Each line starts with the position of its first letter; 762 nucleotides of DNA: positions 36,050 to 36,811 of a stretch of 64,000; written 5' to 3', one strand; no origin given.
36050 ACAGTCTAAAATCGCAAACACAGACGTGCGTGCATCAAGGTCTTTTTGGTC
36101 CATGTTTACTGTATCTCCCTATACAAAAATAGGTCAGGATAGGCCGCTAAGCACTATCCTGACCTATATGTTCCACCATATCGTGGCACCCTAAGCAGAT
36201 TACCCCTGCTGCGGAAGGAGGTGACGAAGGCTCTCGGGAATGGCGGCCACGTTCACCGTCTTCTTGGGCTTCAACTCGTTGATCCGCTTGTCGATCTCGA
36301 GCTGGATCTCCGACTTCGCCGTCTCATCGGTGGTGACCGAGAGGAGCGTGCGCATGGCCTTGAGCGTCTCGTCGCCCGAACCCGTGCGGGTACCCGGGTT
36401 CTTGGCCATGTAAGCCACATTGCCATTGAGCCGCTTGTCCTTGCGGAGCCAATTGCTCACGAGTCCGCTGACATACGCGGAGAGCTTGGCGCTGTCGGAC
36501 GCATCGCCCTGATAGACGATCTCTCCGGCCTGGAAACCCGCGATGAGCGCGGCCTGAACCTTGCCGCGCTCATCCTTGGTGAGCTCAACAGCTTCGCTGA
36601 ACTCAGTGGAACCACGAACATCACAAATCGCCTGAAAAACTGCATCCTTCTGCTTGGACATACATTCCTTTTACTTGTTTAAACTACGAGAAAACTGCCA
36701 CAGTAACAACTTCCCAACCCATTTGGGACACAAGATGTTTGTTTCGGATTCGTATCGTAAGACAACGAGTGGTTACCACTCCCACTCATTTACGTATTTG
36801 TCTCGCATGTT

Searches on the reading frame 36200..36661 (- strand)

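Call 6: search_protein_families(library=pfam, proteins=[window:36200-36661:-], max_evalue=1)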
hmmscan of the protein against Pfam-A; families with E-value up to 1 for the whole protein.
window:36200-36661:- (153 aa): 0 families

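Call 7: search_protein_families(library=phrogs, proteins=[window:36200-36661:-], max_evalue=1)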
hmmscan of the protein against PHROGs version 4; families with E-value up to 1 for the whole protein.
window:36200-36661:- (153 aa): 2 families
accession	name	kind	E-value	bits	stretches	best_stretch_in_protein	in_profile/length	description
phrog_32916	-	unknown function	0.074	14.1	1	118-142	5-30/89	-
phrog_18802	-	head and packaging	0.27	8.6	1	32-71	55-94/3007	virion structural protein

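Call 56: search_protein_families(library=ncbifam, proteins=[window:36200-36661:-], max_evalue=0.01)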
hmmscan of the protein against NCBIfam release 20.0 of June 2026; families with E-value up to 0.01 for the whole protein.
window:36200-36661:- (153 aa): 0 families
